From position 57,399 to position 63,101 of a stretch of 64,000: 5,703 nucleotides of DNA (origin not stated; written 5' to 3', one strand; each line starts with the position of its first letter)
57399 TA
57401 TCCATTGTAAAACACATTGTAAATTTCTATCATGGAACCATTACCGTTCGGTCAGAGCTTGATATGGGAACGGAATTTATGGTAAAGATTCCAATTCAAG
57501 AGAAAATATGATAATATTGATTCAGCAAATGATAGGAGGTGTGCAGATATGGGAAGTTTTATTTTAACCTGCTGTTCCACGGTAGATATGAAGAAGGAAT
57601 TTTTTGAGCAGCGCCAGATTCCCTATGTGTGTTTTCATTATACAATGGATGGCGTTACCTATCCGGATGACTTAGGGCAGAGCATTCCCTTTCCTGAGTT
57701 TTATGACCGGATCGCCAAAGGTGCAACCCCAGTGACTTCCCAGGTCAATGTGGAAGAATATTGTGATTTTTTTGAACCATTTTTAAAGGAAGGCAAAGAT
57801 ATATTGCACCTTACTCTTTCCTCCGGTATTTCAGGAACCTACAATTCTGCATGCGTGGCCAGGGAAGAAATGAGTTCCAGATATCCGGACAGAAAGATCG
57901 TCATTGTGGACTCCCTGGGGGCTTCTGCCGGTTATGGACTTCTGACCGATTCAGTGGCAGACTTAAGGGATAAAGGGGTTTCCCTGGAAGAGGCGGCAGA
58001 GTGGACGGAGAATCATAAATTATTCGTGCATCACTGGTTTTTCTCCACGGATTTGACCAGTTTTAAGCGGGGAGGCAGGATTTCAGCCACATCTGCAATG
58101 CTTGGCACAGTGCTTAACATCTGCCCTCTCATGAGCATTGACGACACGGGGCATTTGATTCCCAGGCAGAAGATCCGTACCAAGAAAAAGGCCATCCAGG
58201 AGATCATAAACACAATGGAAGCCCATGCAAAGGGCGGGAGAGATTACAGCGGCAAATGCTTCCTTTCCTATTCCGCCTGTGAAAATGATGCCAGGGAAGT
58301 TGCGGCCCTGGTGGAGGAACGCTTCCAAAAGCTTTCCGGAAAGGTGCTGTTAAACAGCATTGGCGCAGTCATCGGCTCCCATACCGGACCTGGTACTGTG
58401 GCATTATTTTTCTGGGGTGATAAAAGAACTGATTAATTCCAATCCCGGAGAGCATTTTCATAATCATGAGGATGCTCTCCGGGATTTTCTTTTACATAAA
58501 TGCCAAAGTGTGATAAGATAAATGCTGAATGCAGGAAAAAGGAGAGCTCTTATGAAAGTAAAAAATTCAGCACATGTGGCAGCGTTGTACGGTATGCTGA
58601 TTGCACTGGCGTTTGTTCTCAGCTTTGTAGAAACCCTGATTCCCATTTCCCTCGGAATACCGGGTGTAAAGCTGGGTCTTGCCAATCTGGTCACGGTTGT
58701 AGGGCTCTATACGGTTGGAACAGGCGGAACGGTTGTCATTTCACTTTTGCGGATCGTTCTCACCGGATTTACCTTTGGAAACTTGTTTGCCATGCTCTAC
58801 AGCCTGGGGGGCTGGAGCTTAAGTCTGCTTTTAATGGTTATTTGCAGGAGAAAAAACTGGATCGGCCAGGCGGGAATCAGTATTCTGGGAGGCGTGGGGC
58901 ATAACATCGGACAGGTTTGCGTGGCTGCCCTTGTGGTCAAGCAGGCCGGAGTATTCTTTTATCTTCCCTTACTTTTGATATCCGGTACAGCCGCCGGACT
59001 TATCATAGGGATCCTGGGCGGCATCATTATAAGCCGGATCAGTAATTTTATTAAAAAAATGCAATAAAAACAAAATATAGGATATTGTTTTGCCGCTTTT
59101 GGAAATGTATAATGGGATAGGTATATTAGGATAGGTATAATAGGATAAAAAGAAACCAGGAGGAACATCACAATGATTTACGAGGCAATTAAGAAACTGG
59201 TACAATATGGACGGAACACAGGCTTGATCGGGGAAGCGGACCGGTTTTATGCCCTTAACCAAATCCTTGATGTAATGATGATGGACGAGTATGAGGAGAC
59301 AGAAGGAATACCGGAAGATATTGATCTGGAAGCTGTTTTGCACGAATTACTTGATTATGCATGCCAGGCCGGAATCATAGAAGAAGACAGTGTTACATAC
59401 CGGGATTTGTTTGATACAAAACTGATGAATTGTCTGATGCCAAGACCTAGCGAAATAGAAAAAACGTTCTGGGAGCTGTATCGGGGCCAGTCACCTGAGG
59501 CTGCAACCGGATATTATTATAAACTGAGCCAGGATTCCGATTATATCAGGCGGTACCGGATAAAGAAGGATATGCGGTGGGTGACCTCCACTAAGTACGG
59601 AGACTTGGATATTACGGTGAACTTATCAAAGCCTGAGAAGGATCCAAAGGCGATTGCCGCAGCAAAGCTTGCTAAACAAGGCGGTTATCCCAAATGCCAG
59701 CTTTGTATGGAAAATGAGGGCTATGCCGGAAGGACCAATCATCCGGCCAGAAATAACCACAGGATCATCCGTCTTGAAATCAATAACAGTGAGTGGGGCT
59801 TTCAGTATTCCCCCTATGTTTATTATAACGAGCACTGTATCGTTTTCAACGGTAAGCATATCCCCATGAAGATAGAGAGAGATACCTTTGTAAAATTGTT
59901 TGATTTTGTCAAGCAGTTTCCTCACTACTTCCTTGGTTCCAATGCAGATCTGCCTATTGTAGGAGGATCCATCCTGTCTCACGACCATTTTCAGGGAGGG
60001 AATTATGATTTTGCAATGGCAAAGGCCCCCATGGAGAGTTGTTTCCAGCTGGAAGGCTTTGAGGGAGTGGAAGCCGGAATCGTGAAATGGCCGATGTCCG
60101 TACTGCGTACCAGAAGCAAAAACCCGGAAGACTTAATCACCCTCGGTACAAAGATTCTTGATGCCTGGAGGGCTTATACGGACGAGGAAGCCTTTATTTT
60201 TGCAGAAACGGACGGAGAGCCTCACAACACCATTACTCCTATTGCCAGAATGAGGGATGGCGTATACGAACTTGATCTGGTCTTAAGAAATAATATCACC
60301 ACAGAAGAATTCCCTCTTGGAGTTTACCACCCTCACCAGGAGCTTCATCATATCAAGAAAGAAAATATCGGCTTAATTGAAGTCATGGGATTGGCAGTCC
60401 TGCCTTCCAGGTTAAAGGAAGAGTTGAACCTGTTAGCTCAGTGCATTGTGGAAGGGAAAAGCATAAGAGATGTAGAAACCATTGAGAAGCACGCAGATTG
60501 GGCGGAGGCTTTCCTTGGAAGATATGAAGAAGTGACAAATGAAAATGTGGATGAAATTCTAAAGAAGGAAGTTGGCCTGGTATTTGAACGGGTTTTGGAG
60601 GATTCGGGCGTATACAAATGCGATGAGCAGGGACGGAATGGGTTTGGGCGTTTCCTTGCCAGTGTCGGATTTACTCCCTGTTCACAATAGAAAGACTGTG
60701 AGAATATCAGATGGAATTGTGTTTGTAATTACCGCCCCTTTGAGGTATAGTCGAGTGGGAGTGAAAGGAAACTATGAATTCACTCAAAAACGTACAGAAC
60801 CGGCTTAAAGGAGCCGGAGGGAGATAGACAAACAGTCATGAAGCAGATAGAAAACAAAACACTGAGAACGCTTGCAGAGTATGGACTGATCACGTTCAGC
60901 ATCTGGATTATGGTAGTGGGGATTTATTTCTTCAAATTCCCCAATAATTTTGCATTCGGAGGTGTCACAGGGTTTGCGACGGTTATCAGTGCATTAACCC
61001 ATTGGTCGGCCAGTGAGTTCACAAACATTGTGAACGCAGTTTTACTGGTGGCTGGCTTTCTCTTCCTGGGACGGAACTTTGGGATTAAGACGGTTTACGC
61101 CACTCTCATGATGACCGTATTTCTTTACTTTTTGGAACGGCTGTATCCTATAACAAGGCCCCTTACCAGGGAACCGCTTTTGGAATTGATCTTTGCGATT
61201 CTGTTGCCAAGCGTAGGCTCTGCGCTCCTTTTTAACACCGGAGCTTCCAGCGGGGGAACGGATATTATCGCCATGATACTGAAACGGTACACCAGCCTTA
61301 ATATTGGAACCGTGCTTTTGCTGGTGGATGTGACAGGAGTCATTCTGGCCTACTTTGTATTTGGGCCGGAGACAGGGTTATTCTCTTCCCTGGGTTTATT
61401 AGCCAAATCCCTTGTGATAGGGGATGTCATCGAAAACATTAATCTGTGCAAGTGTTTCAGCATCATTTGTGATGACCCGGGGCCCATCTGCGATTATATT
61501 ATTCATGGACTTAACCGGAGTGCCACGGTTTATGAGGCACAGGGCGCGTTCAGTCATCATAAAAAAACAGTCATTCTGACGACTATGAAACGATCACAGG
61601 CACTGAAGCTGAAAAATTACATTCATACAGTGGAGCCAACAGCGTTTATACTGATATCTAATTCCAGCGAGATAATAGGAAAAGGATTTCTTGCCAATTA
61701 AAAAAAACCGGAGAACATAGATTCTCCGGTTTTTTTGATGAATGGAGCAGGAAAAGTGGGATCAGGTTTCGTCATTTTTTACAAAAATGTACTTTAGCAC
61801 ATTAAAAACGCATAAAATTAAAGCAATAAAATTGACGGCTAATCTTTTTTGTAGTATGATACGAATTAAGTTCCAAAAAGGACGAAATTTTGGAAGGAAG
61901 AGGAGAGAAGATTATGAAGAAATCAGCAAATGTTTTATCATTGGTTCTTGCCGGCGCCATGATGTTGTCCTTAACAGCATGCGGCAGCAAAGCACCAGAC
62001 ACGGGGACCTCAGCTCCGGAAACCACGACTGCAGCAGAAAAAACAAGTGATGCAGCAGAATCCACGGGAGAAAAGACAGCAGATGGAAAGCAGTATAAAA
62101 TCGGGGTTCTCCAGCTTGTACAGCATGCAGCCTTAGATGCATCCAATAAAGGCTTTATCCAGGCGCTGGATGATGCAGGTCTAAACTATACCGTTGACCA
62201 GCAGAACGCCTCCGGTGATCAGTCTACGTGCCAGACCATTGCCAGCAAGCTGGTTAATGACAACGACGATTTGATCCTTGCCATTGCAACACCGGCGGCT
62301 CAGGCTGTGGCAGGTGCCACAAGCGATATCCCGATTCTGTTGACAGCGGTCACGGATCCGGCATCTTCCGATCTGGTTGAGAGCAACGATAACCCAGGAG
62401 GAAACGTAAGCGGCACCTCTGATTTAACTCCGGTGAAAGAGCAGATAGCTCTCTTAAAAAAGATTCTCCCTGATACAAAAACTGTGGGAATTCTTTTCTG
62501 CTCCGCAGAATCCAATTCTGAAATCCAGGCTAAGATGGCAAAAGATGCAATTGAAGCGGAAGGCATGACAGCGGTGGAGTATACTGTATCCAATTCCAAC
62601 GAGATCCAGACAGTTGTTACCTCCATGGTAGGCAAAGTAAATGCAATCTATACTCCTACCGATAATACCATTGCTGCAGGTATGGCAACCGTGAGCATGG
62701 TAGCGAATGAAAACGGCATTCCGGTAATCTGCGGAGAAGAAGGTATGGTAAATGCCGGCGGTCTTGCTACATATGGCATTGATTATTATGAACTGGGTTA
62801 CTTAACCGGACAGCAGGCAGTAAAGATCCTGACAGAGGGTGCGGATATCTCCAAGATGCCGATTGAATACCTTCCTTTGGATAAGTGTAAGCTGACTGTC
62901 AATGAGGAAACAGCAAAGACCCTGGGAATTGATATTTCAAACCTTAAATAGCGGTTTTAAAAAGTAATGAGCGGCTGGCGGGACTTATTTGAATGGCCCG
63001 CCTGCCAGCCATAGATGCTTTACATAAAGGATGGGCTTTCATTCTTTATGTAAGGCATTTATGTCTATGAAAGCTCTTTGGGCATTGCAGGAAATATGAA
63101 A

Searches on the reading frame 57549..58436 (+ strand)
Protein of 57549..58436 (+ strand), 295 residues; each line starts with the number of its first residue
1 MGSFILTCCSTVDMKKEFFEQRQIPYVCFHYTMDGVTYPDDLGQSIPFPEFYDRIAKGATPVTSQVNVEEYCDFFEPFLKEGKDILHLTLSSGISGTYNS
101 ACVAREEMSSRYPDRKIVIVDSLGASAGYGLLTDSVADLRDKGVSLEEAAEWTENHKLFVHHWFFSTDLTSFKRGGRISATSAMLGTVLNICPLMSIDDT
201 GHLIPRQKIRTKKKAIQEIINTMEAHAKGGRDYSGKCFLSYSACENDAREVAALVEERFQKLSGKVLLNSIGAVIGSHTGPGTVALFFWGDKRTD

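Call 74: search_protein_families(library=pfam, proteins=[window:57549-58436:+], max_evalue=0.00001)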
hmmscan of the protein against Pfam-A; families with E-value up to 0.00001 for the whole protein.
window:57549-58436:+ (295 aa): 1 family
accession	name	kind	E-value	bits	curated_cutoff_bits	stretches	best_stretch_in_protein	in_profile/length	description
PF02645.21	DegV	-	2.4e-63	214.5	27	1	10-288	8-277/280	Uncharacterised protein, DegV family COG1307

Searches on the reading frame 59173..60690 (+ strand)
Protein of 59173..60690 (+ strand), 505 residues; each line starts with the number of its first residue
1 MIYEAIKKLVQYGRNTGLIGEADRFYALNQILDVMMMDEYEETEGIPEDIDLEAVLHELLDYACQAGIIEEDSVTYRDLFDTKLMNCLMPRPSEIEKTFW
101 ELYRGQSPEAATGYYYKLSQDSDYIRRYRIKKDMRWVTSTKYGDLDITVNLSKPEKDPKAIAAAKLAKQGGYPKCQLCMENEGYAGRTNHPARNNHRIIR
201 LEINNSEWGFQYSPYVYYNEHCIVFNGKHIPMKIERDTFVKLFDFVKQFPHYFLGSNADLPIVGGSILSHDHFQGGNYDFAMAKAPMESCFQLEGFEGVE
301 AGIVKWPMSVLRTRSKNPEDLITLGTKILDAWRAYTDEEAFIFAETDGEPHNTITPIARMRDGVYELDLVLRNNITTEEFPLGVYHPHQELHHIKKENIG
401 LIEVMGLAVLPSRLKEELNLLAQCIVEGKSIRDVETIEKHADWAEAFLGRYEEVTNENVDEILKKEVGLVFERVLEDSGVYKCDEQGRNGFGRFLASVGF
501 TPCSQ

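Call 74: search_protein_families(library=pfam, proteins=[window:59173-60690:+], max_evalue=0.00001)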
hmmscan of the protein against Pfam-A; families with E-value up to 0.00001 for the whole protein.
window:59173-60690:+ (505 aa): 2 families
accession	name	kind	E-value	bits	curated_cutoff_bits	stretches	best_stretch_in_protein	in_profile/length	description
PF01087.27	GalP_UDP_transf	-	1.1e-40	140.5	22.1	1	54-231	29-184/184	Galactose-1-phosphate uridyl transferase, N-terminal domain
PF02744.22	GalP_UDP_tr_C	-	5e-24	85.3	29.2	1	247-427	3-154/165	Galactose-1-phosphate uridyl transferase, C-terminal domain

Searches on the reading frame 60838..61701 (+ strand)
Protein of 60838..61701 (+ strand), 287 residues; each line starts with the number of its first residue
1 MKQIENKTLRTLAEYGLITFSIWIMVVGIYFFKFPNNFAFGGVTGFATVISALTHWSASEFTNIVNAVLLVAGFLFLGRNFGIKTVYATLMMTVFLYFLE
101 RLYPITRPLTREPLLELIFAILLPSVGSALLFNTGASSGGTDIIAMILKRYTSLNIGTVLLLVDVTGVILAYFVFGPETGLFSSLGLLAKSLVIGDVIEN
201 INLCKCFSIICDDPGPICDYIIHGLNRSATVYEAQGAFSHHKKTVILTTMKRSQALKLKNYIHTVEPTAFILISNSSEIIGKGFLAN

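Call 74: search_protein_families(library=pfam, proteins=[window:60838-61701:+], max_evalue=0.00001)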
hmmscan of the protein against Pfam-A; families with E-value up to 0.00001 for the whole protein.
window:60838-61701:+ (287 aa): 2 families
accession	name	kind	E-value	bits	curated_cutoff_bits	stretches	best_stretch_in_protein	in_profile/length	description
PF02588.21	YitT_membrane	-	3.9e-52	177.1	24.3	1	15-221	2-204/205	Uncharacterised 5xTM membrane BCR, YitT family COG1284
PF10035.14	DUF2179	-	1.6e-17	63.5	22.8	1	227-281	1-55/55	Uncharacterized protein conserved in bacteria (DUF2179)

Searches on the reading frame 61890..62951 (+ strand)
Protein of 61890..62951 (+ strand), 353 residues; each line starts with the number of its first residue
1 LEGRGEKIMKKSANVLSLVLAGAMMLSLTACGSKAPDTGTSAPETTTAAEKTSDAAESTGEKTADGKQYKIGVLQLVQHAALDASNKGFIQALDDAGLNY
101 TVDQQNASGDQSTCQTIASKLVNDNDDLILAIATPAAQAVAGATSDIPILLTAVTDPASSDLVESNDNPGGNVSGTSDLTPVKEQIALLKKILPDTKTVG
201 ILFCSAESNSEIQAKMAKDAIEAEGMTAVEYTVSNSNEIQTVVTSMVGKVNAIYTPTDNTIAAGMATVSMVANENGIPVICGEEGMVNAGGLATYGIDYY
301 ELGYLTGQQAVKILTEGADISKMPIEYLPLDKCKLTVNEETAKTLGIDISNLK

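Call 74: search_protein_families(library=pfam, proteins=[window:61890-62951:+], max_evalue=0.00001)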
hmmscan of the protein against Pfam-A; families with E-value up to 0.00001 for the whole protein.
window:61890-62951:+ (353 aa): 2 families
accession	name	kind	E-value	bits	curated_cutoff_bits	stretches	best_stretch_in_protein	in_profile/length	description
PF04392.18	ABC_sub_bind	-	9.2e-75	252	25.9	1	70-350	1-282/293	ABC transporter substrate binding protein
PF13407.12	Peripla_BP_4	-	4.8e-07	30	35.1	0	270-319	74-123/258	Periplasmic binding protein domain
